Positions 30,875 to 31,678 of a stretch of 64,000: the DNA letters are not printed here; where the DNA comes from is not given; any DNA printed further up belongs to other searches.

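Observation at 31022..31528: Intact, diverged stand-alone MurD C-terminal domain gene inserted between murD and ftsW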

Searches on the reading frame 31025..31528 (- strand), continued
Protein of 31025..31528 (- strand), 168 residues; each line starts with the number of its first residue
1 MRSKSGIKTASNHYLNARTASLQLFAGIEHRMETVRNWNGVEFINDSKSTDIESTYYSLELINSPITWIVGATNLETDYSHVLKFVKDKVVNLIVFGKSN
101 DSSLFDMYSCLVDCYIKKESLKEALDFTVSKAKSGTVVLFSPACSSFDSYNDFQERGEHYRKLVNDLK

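Call 26: search_protein_representatives(alignment_id=A2)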
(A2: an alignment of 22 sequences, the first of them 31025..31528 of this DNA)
Query: 22 sequences, 168 profile positions. Proteins with E-value up to 0.001 (for the whole library): 22950; up to 1e-10: 12613; up to 1e-30: 416. The best 150 are listed.
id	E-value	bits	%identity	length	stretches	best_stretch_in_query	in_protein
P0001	2.9e-84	297.2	-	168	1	1-168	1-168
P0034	1.5e-56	207.0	-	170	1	3-167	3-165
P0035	2.9e-55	202.9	-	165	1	8-167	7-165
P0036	8.5e-55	201.3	-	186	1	5-167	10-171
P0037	2.5e-54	199.8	-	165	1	2-167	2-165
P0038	1.0e-53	197.8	-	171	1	5-167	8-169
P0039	8.0e-53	194.9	-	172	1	6-167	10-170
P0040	2.7e-52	193.2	-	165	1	5-168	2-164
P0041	5.7e-52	192.1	-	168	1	7-165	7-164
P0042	1.6e-51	190.7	-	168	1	6-167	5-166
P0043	4.0e-51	189.4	-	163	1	16-165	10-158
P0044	2.2e-48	180.4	-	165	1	7-167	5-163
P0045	1.5e-47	177.7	-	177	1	2-167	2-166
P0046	2.8e-47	176.9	-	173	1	9-167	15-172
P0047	2.1e-45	170.7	-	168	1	1-166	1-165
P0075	3.8e-40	153.7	-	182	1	19-167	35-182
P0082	7.2e-40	152.8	-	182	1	11-167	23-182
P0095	3.5e-39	150.5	-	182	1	19-167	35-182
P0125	1.1e-37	145.6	-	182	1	18-167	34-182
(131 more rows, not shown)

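Call 28: list_cluster_members(proteins=[P0012, P0015, P0034, P0036, P0038, P0041, P0047, P0075, P0095, P0082])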
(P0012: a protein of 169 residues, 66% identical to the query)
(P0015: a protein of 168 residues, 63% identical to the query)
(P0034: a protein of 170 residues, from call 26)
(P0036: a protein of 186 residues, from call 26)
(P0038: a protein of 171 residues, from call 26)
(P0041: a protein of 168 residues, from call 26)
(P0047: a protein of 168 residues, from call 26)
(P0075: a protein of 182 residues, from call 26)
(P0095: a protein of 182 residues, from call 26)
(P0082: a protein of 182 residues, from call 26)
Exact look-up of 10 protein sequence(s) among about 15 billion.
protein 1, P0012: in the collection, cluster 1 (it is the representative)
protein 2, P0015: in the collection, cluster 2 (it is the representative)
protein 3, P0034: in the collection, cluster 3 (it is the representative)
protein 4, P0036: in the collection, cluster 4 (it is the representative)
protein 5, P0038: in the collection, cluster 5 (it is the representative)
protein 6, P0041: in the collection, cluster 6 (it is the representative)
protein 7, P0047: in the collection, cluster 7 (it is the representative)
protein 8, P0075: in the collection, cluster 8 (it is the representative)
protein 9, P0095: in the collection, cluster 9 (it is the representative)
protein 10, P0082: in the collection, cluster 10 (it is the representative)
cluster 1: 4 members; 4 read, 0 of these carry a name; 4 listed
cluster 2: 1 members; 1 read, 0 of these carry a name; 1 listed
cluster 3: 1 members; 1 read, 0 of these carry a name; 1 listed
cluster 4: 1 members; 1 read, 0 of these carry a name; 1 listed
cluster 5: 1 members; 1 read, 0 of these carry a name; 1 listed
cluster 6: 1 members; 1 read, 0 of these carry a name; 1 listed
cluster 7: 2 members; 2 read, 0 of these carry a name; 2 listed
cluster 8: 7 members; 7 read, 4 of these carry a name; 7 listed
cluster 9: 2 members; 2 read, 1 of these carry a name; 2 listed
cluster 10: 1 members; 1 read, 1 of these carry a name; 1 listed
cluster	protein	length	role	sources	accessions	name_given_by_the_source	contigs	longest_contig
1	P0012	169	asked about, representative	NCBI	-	-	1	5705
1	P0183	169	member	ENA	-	-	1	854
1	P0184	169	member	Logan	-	-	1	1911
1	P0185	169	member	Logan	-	-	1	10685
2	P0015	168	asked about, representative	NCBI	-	-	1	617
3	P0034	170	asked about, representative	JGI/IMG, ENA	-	-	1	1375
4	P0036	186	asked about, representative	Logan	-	-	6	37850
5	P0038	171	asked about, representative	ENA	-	-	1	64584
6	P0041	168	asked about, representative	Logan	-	-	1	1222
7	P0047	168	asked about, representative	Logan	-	-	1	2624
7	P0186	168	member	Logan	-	-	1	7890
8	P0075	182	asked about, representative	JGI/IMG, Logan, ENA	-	UDP-N-acetylmuramoylalanine--D-glutamate ligase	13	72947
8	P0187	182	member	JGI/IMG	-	UDP-N-acetylmuramoylalanine--D-glutamate ligase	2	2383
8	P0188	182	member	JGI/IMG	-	UDP-N-acetylmuramoylalanine--D-glutamate ligase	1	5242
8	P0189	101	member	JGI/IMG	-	UDP-N-acetylmuramoylalanine--D-glutamate ligase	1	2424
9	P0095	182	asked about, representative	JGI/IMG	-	UDP-N-acetylmuramoylalanine--D-glutamate ligase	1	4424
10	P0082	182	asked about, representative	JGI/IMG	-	UDP-N-acetylmuramoylalanine--D-glutamate ligase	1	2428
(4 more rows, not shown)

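Call 29: fold_search(model_id=the predicted structure, library=pdb)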
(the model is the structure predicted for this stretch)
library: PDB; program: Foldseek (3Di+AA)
matches with E <= 10: 1048; with E <= 0.001: 47
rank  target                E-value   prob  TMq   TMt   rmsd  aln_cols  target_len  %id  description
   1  8v8y                  8.7e-12  1.00  0.74  0.30   4.2       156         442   28  Crystal Structure of Apo UDP-N-acetylmuramoylalanine--D-glutamate ligase (MurD) from E. coli (Orthorhombic P form) (released 2023-12-13)
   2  2jfh                  1.2e-11  1.00  0.72  0.30   4.3       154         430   29  Crystal structure of MurD ligase in complex with L-Glu containing sulfonamide inhibitor (released 2007-05-15)
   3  8vw0                  1.8e-11  1.00  0.74  0.30   5.7       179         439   27  Crystal Structure of Apo UDP-N-acetylmuramoylalanine--D-glutamate ligase (MurD) from E. coli (AMP bound) (released 2024-02-14)
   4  2uag                  1.9e-11  1.00  0.73  0.30   4.4       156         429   28  UDP-N-ACETYLMURAMOYL-L-ALANINE:D-GLUTAMATE LIGASE (released 2000-02-25)
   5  4uag                  2.6e-11  1.00  0.73  0.30   4.2       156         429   28  UDP-N-ACETYLMURAMOYL-L-ALANINE:D-GLUTAMATE LIGASE (released 2000-03-15)
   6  2vte                  2.6e-11  1.00  0.72  0.30   5.5       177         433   27  Crystal structure of MurD ligase in complex with D-Glu containing sulfonamide inhibitor (released 2008-11-25)
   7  5a5f                  2.8e-11  1.00  0.73  0.30   4.1       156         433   29  CRYSTAL STRUCTURE OF MURD LIGASE FROM ESCHERICHIA COLI IN COMPLEX WITH UMA AND ADP (released 2016-04-13)
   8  2jfg                  2.9e-11  1.00  0.72  0.29   4.3       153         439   28  Crystal structure of MurD ligase in complex with UMA and ADP (released 2007-05-15)
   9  8v8x                  2.9e-11  1.00  0.72  0.30   3.9       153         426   29  Crystal Structure of Apo UDP-N-acetylmuramoylalanine--D-glutamate ligase (MurD) from E. coli (Orthorhombic P form2) (released 2023-12-13)
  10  5a5e                  4.3e-11  1.00  0.74  0.30   4.1       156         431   28  CRYSTAL STRUCTURE OF MURD LIGASE FROM ESCHERICHIA COLI (released 2016-04-13)
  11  2wjp                  4.3e-11  1.00  0.73  0.30   5.5       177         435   27  CRYSTAL STRUCTURE OF MURD LIGASE IN COMPLEX WITH D-GLU CONTAINING RHODANINE INHIBITOR (released 2010-08-25)
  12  8v8w                  6.3e-11  1.00  0.72  0.30   4.0       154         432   29  Crystal Structure of Apo UDP-N-acetylmuramoylalanine--D-glutamate ligase (MurD) from E. coli (Tetragonal P form) (released 2023-12-13)
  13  2y66                  7.2e-11  1.00  0.73  0.30   5.5       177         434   27  New 5-Benzylidenethiazolidine-4-one Inhibitors of Bacterial MurD Ligase: Design, Synthesis, Crystal Structures, and Biol (released 2011-10-19)
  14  1uag                  7.7e-11  1.00  0.73  0.31   4.2       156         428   28  UDP-N-ACETYLMURAMOYL-L-ALANINE:D-GLUTAMATE LIGASE (released 1998-03-18)
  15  3uag                  7.7e-11  1.00  0.73  0.30   4.4       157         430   29  UDP-N-ACETYLMURAMOYL-L-ALANINE:D-GLUTAMATE LIGASE (released 2000-02-25)
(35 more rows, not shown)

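Call 30: find_encoding_contigs(protein=P0075, flank=5000, max_places=2)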
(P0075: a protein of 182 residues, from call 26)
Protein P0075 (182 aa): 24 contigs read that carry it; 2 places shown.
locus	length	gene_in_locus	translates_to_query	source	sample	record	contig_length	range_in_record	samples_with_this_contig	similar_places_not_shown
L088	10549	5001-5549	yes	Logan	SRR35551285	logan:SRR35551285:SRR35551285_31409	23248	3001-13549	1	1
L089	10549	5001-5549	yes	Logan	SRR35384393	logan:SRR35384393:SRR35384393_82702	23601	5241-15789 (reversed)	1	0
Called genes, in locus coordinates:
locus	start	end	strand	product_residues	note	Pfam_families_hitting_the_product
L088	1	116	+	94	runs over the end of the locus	PF19579:FtsL_2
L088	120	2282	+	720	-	PF03717:PBP_dimer (weak), PF00905:Transpeptidase, PF03793:PASTA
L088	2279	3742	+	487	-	PF01225:Mur_ligase, PF08245:Mur_ligase_M, PF02875:Mur_ligase_C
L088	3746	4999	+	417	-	PF10555:MraY_sig1 (faint), PF00953:Glycos_transf_4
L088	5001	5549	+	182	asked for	PF02875:Mur_ligase_C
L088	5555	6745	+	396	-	PF01098:FTSW_RODA_SPOVE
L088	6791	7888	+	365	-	PF03033:Glyco_transf_28, PF04101:Glyco_tran_28_C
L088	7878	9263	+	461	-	PF01225:Mur_ligase, PF08245:Mur_ligase_M, PF02875:Mur_ligase_C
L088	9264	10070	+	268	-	-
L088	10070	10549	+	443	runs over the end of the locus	PF00012:HSP70 (faint), PF11104:PilM_2 (faint), PF14450:FtsA, PF02491:SHS2_FTSA, PF06277:EutA, PF06723:MreB_Mbl, PF14450:FtsA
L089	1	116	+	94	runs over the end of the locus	PF19579:FtsL_2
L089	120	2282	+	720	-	PF03717:PBP_dimer (weak), PF00905:Transpeptidase, PF03793:PASTA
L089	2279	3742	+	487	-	PF01225:Mur_ligase, PF08245:Mur_ligase_M, PF02875:Mur_ligase_C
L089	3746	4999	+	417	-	PF10555:MraY_sig1 (faint), PF00953:Glycos_transf_4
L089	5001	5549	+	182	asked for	PF02875:Mur_ligase_C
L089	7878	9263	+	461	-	PF01225:Mur_ligase, PF08245:Mur_ligase_M, PF02875:Mur_ligase_C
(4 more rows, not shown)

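Call 31: find_encoding_contigs(protein=P0026, flank=5000, max_places=2)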
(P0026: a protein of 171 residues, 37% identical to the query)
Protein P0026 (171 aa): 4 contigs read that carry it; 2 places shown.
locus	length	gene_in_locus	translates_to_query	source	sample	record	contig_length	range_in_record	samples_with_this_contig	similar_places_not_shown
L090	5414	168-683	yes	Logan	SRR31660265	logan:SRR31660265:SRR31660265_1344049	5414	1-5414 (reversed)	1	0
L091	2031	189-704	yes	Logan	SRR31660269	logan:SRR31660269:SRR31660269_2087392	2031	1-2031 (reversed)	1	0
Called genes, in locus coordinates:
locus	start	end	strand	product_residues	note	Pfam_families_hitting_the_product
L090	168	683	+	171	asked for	PF02875:Mur_ligase_C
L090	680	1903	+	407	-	PF01098:FTSW_RODA_SPOVE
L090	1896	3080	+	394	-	PF03033:Glyco_transf_28, PF04101:Glyco_tran_28_C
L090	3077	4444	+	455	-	PF01225:Mur_ligase, PF08245:Mur_ligase_M, PF02875:Mur_ligase_C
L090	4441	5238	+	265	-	-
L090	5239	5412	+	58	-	?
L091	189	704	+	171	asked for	PF02875:Mur_ligase_C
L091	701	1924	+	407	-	PF01098:FTSW_RODA_SPOVE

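Call 43: find_encoding_contigs(protein=P0075, flank=10000, max_places=10)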
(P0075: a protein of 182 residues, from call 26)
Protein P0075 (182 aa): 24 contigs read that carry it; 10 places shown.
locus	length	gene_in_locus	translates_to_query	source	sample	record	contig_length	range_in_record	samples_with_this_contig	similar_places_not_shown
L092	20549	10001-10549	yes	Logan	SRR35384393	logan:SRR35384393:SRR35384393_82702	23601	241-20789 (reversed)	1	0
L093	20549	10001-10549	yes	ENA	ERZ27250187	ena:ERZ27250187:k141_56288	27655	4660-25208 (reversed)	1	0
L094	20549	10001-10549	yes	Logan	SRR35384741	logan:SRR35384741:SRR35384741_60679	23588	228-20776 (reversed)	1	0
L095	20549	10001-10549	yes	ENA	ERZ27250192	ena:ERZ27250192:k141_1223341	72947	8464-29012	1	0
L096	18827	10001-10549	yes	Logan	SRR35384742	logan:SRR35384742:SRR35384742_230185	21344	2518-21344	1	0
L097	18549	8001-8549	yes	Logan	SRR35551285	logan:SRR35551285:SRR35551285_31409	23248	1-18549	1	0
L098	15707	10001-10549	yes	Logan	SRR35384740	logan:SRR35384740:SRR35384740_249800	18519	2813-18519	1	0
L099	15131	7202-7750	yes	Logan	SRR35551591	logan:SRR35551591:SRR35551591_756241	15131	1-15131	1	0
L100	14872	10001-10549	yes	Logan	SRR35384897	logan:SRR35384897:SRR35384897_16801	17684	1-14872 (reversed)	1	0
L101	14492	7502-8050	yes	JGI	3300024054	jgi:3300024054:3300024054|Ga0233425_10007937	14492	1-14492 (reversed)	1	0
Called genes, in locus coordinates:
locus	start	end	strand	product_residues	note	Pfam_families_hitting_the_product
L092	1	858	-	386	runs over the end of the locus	PF00072:Response_reg, PF00158:Sigma54_activat, PF01078:Mg_chelatase (faint), PF14532:Sigma54_activ_2, PF00004:AAA (weak), PF07728:AAA_5, PF25601:AAA_lid_14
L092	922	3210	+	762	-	PF23743:Beta-prop_BBS7 (faint), PF01839:FG-GAP (faint), PF13517:FG-GAP_3 (weak), PF18962:Por_Secre_tail (weak)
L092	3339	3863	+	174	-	PF02381:MraZ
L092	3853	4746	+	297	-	PF01795:Methyltransf_5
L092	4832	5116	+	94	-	PF19579:FtsL_2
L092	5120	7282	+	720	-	PF03717:PBP_dimer (weak), PF00905:Transpeptidase, PF03793:PASTA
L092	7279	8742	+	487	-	PF01225:Mur_ligase, PF08245:Mur_ligase_M, PF02875:Mur_ligase_C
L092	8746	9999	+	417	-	PF10555:MraY_sig1 (faint), PF00953:Glycos_transf_4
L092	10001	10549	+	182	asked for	PF02875:Mur_ligase_C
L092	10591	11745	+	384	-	PF01098:FTSW_RODA_SPOVE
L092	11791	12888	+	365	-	PF03033:Glyco_transf_28, PF04101:Glyco_tran_28_C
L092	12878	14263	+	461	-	PF01225:Mur_ligase, PF08245:Mur_ligase_M, PF02875:Mur_ligase_C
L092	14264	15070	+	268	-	-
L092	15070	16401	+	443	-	PF00012:HSP70 (faint), PF11104:PilM_2 (faint), PF14450:FtsA, PF02491:SHS2_FTSA, PF06277:EutA, PF06723:MreB_Mbl, PF14450:FtsA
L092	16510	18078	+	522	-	PF00091:Tubulin, PF12327:FtsZ_C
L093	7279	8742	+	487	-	PF01225:Mur_ligase, PF08245:Mur_ligase_M, PF02875:Mur_ligase_C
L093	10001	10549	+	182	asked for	PF02875:Mur_ligase_C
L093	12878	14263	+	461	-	PF01225:Mur_ligase, PF08245:Mur_ligase_M, PF02875:Mur_ligase_C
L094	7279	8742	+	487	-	PF01225:Mur_ligase, PF08245:Mur_ligase_M, PF02875:Mur_ligase_C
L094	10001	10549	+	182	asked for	PF02875:Mur_ligase_C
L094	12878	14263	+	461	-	PF01225:Mur_ligase, PF08245:Mur_ligase_M, PF02875:Mur_ligase_C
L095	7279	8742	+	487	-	PF01225:Mur_ligase, PF08245:Mur_ligase_M, PF02875:Mur_ligase_C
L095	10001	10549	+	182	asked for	PF02875:Mur_ligase_C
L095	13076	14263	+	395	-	PF08245:Mur_ligase_M, PF02875:Mur_ligase_C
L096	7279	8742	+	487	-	PF01225:Mur_ligase, PF08245:Mur_ligase_M, PF02875:Mur_ligase_C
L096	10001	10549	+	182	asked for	PF02875:Mur_ligase_C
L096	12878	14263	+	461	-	PF01225:Mur_ligase, PF08245:Mur_ligase_M, PF02875:Mur_ligase_C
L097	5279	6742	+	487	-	PF01225:Mur_ligase, PF08245:Mur_ligase_M, PF02875:Mur_ligase_C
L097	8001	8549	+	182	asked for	PF02875:Mur_ligase_C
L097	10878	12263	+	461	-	PF01225:Mur_ligase, PF08245:Mur_ligase_M, PF02875:Mur_ligase_C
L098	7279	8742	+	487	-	PF01225:Mur_ligase, PF08245:Mur_ligase_M, PF02875:Mur_ligase_C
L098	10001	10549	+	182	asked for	PF02875:Mur_ligase_C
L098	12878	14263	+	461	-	PF01225:Mur_ligase, PF08245:Mur_ligase_M, PF02875:Mur_ligase_C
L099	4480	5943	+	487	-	PF01225:Mur_ligase, PF08245:Mur_ligase_M, PF02875:Mur_ligase_C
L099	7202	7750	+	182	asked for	PF02875:Mur_ligase_C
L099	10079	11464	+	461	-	PF01225:Mur_ligase, PF08245:Mur_ligase_M, PF02875:Mur_ligase_C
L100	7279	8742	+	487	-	PF01225:Mur_ligase, PF08245:Mur_ligase_M, PF02875:Mur_ligase_C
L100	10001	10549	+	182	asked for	PF02875:Mur_ligase_C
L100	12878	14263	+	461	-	PF01225:Mur_ligase, PF08245:Mur_ligase_M, PF02875:Mur_ligase_C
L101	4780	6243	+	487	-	PF01225:Mur_ligase, PF08245:Mur_ligase_M, PF02875:Mur_ligase_C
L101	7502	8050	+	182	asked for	PF02875:Mur_ligase_C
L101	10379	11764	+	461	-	PF01225:Mur_ligase, PF08245:Mur_ligase_M, PF02875:Mur_ligase_C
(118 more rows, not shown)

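Call 53: find_encoding_contigs(protein=P0038, flank=4500, max_places=1)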
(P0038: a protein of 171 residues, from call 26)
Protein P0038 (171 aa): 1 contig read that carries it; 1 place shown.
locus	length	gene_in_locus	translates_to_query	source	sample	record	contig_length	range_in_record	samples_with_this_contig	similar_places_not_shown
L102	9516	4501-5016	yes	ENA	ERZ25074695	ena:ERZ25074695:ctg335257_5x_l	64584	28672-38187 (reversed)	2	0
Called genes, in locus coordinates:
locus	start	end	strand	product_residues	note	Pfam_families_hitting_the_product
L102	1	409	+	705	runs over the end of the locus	PF03717:PBP_dimer, PF00905:Transpeptidase, PF03793:PASTA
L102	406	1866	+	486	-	PF01225:Mur_ligase, PF08245:Mur_ligase_M, PF02875:Mur_ligase_C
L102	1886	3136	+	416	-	PF10555:MraY_sig1 (faint), PF00953:Glycos_transf_4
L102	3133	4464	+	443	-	PF21377:MurD_N, PF21799:MurD-like_N, PF08245:Mur_ligase_M, PF02875:Mur_ligase_C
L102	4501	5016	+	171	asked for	PF02875:Mur_ligase_C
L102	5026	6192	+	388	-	PF01098:FTSW_RODA_SPOVE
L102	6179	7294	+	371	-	PF03033:Glyco_transf_28, PF04101:Glyco_tran_28_C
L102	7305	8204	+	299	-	PF01225:Mur_ligase, PF08245:Mur_ligase_M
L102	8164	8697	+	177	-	PF02875:Mur_ligase_C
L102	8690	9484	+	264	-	-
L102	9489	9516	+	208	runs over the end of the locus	PF14450:FtsA, PF02491:SHS2_FTSA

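Call 54: find_encoding_contigs(protein=P0036, flank=4500, max_places=1)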
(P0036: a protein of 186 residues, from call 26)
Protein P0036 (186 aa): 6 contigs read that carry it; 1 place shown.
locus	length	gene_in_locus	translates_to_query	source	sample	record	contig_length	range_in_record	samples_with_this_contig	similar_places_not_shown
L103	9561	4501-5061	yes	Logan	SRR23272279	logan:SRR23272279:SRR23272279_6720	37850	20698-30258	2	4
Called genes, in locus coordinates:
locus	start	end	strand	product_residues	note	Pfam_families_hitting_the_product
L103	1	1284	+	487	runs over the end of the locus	PF01225:Mur_ligase, PF08245:Mur_ligase_M, PF02875:Mur_ligase_C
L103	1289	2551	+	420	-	PF10555:MraY_sig1 (weak), PF00953:Glycos_transf_4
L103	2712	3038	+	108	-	PF05635:23S_rRNA_IVP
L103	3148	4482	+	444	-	PF21377:MurD_N, PF21799:MurD-like_N, PF08245:Mur_ligase_M, PF02875:Mur_ligase_C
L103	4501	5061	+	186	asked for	PF02875:Mur_ligase_C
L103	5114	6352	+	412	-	PF01098:FTSW_RODA_SPOVE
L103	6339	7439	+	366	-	PF03033:Glyco_transf_28, PF04101:Glyco_tran_28_C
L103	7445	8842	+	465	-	PF01225:Mur_ligase, PF08245:Mur_ligase_M, PF02875:Mur_ligase_C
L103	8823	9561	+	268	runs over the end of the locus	-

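Call 55: find_encoding_contigs(protein=P0095, flank=4000, max_places=1)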
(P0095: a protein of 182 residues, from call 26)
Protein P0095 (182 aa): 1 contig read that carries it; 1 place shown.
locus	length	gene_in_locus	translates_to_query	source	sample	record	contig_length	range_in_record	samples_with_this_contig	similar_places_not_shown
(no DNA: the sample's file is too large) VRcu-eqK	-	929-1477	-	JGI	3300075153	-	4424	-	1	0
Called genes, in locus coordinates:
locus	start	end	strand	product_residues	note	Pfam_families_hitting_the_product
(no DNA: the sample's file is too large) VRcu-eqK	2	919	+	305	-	?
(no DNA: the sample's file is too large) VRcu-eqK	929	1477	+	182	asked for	PF02875:Mur_ligase_C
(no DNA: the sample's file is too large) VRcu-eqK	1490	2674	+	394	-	PF01098:FTSW_RODA_SPOVE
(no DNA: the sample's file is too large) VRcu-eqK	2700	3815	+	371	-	PF03033:Glyco_transf_28, PF04101:Glyco_tran_28_C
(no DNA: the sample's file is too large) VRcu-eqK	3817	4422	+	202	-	?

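Call 56: find_encoding_contigs(protein=P0125, flank=4000, max_places=1)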
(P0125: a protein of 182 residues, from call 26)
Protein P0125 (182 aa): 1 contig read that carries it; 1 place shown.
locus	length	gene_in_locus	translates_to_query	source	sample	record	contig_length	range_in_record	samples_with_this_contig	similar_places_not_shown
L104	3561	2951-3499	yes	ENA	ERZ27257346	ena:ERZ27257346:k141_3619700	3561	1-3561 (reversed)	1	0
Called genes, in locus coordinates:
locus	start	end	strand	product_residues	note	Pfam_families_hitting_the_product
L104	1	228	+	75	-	?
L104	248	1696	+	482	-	PF01225:Mur_ligase, PF08245:Mur_ligase_M, PF02875:Mur_ligase_C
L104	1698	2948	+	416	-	PF00953:Glycos_transf_4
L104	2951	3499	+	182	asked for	PF02875:Mur_ligase_C (weak)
